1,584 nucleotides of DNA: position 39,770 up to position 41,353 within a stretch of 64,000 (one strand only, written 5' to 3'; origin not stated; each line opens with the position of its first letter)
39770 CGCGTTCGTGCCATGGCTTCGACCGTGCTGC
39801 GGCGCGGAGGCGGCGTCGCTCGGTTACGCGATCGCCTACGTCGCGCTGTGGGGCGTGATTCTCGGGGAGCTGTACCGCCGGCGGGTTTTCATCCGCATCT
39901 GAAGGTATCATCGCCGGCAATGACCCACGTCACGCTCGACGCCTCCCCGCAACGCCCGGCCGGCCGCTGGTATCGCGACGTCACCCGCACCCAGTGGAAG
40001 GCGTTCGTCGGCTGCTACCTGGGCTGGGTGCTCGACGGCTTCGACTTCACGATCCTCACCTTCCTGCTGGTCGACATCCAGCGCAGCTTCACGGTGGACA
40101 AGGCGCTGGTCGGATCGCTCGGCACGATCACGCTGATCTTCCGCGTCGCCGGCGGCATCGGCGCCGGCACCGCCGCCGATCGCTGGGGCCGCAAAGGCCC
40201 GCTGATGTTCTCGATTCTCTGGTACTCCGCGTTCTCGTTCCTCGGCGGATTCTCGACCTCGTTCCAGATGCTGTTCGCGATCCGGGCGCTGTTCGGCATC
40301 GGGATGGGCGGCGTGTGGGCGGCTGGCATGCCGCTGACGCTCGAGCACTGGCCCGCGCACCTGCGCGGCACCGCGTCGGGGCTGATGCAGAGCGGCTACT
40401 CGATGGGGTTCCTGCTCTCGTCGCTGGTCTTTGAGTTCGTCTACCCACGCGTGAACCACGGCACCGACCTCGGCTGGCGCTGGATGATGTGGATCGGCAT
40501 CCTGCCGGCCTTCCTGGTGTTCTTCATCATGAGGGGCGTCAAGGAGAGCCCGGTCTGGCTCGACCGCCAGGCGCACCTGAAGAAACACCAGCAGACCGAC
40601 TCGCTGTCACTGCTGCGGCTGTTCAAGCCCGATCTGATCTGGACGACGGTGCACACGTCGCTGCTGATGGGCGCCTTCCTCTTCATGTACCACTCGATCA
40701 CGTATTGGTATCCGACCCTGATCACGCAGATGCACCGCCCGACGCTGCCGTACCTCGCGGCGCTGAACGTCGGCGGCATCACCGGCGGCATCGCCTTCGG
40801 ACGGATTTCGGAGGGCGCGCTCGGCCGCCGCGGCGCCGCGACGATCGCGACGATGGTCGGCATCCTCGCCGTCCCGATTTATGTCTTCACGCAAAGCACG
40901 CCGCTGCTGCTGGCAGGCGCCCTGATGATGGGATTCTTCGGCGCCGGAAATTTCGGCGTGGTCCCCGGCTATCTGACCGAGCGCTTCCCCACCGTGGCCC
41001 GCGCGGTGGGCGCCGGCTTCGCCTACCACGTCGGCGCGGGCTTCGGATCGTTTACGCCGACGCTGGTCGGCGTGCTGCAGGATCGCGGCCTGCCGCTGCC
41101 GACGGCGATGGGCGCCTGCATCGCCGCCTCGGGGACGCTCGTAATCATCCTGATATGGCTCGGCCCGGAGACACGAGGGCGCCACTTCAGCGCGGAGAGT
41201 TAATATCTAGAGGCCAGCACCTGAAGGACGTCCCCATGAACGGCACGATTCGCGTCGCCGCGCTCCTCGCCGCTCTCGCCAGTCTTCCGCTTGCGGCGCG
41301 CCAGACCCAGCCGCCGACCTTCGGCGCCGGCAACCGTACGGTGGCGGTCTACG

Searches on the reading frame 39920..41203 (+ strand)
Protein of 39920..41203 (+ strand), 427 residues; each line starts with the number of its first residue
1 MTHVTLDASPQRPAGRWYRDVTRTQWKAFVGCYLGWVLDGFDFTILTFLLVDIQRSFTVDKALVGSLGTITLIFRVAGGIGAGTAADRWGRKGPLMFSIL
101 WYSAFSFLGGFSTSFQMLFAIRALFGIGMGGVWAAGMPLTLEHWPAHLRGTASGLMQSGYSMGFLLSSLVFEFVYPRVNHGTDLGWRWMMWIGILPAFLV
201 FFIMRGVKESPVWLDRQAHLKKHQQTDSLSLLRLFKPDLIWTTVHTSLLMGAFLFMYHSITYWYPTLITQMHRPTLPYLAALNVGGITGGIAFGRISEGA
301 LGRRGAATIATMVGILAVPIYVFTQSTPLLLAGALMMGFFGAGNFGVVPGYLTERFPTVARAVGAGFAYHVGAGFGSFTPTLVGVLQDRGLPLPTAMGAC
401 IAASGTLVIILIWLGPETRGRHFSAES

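Call 26: search_protein_families(library=pfam, proteins=[window:39920-41203:+], max_evalue=0.01)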
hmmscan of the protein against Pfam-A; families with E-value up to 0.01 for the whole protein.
window:39920-41203:+ (427 aa): 2 families
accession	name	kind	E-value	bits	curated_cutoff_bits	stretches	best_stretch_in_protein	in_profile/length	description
PF07690.21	MFS_1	-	1.4e-36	126.6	33.4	1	35-377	4-343/347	Major Facilitator Superfamily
PF00083.30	Sugar_tr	-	9.2e-28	97.7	22.3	1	63-221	47-205/452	Sugar (and other) transporter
